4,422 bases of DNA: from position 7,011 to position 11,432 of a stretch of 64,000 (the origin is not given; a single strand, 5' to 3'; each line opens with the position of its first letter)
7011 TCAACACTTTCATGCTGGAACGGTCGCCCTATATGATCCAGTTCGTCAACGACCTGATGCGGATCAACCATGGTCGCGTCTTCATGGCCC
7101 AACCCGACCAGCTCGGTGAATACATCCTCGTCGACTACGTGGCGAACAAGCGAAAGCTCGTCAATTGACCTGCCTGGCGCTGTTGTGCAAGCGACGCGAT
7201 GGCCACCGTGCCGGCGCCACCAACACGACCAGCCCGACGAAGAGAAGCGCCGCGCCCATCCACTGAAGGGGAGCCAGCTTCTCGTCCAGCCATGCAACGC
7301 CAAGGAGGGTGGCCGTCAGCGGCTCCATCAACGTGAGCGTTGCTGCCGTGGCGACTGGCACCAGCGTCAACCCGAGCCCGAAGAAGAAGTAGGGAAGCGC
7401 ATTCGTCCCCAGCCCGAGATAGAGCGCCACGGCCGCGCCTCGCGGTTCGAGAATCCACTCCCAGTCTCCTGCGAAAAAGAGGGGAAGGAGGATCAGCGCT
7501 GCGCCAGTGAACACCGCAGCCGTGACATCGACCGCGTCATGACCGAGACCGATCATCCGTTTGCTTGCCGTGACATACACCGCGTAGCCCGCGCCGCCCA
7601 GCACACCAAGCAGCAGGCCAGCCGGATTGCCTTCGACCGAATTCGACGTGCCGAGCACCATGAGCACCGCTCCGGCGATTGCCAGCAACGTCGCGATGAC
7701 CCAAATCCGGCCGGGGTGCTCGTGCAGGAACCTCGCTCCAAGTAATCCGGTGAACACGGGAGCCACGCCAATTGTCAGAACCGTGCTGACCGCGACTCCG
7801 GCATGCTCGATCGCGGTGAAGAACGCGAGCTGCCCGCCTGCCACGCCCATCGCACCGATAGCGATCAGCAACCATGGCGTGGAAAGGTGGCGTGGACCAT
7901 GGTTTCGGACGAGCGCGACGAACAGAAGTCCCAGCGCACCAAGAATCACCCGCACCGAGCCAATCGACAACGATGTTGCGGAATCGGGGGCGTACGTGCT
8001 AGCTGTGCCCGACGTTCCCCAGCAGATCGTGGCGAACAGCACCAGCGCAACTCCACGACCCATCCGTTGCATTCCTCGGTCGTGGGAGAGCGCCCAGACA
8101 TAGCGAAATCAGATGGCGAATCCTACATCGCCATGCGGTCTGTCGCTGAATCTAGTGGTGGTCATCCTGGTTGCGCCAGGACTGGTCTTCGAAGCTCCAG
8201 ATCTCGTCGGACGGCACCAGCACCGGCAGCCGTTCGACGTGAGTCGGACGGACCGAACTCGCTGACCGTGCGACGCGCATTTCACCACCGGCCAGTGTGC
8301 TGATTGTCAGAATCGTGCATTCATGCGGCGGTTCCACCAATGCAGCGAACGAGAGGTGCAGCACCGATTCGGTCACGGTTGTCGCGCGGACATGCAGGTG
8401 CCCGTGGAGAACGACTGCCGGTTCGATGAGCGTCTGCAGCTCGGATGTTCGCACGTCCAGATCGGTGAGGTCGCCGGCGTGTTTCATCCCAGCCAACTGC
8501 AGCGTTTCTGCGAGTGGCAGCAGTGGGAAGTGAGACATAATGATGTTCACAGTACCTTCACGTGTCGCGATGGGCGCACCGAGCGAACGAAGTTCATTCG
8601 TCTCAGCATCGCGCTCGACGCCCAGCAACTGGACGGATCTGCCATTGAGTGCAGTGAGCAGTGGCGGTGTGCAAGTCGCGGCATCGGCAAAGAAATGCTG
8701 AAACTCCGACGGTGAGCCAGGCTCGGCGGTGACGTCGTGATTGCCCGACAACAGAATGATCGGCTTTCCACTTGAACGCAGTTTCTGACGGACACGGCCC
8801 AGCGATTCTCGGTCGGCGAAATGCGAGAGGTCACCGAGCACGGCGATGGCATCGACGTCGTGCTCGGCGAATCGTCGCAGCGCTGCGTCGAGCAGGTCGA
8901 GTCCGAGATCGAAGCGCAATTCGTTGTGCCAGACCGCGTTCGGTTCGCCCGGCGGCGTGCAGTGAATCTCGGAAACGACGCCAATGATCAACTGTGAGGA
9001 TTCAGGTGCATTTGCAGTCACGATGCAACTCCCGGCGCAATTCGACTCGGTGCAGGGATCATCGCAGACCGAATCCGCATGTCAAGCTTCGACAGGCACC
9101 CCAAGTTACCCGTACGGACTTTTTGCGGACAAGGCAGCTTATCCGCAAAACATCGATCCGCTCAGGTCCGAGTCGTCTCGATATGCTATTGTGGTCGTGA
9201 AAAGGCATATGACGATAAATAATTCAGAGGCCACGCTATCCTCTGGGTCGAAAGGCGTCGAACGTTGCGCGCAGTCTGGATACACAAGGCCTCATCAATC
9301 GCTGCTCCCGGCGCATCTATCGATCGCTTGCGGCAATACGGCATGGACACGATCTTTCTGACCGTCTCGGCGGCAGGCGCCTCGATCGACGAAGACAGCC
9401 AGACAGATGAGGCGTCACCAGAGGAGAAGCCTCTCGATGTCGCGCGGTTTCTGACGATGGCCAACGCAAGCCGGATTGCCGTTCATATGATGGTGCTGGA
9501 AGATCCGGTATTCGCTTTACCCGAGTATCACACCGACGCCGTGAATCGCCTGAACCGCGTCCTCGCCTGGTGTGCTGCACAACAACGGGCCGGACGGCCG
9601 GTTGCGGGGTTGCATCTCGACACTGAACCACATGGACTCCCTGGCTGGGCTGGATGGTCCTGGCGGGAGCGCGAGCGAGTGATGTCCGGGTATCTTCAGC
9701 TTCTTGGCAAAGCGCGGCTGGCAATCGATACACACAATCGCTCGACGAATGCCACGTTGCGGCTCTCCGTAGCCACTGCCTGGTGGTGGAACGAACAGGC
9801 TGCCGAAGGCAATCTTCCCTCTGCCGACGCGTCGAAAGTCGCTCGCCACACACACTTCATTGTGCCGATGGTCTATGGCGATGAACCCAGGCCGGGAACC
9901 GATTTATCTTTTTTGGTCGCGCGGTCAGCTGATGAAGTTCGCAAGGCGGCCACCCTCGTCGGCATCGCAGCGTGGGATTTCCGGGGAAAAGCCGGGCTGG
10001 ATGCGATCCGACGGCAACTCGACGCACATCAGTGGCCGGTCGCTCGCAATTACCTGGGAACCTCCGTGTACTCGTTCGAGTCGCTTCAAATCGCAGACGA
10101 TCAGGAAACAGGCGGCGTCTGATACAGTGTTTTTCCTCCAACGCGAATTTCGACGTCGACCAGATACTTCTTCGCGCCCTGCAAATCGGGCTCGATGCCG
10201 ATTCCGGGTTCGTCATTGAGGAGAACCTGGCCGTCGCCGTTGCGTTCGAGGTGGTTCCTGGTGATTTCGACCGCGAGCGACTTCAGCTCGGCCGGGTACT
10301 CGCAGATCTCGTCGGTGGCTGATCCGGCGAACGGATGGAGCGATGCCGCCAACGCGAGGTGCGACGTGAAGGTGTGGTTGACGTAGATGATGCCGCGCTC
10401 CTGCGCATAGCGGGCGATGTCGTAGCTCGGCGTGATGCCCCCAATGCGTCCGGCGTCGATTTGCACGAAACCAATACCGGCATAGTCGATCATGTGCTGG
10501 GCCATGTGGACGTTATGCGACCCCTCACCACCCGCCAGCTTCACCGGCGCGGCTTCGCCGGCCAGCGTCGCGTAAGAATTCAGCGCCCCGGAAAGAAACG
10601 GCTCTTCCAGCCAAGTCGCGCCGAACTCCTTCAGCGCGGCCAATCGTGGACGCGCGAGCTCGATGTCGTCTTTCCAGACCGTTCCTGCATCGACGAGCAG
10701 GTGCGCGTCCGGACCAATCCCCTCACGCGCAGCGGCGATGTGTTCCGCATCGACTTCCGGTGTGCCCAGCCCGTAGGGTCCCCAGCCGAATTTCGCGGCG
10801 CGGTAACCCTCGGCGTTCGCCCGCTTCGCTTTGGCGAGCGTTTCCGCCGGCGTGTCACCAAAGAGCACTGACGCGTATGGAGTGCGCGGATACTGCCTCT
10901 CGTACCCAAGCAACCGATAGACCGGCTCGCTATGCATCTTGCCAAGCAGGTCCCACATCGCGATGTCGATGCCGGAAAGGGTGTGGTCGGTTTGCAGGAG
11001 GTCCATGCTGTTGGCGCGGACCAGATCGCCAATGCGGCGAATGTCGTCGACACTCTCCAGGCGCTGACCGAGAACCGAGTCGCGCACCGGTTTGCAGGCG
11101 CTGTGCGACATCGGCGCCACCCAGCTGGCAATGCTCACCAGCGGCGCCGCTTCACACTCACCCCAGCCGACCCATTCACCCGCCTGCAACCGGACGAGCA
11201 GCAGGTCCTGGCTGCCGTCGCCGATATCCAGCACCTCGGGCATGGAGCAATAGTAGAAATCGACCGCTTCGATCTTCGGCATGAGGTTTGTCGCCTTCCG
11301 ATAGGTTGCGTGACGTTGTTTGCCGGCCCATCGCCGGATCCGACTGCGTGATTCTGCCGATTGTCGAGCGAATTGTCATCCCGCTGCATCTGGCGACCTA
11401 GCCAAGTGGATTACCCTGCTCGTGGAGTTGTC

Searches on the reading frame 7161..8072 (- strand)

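Call 34: search_protein_families(library=pfam, proteins=[window:7161-8072:-], max_evalue=0.0001)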
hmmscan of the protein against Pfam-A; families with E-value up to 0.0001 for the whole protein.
window:7161-8072:- (303 aa): 1 family
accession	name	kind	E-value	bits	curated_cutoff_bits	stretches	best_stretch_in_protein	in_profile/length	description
PF00892.27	EamA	-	1.9e-38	132.3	28.2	2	152-285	3-134/135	EamA-like transporter family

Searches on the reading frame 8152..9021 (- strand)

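Call 34: search_protein_families(library=pfam, proteins=[window:8152-9021:-], max_evalue=0.0001)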
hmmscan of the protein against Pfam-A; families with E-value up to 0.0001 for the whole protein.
window:8152-9021:- (289 aa): 2 families
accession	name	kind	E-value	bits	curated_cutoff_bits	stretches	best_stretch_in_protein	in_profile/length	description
PF00149.33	Metallophos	-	1.5e-09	39.1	21.5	1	15-211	5-190/191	Calcineurin-like phosphoesterase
PF12850.12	Metallophos_2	-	2.7e-07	31.2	27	1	13-224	3-131/154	Calcineurin-like phosphoesterase superfamily domain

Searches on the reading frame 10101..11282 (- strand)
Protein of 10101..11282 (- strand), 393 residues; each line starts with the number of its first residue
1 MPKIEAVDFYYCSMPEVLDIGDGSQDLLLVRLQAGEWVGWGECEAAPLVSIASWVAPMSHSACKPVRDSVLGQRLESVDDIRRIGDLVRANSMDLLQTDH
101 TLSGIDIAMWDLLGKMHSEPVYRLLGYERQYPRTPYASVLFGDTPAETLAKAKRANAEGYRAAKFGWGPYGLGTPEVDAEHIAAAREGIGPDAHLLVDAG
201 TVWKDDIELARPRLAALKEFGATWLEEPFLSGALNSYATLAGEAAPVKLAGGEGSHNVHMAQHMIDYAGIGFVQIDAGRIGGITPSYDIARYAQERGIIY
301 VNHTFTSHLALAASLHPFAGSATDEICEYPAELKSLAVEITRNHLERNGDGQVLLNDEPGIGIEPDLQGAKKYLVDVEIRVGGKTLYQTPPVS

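Call 34: search_protein_families(library=pfam, proteins=[window:10101-11282:-], max_evalue=0.0001)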
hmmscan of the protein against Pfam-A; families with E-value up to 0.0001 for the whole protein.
window:10101-11282:- (393 aa): 2 families
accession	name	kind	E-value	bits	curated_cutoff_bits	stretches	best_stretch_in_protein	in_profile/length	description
PF13378.12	MR_MLE_C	-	5.1e-44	151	29.4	1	149-366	3-216/219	Enolase C-terminal domain-like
PF02746.21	MR_MLE_N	-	6.8e-07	29.9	22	1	24-126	25-117/117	Mandelate racemase / muconate lactonizing enzyme, N-terminal domain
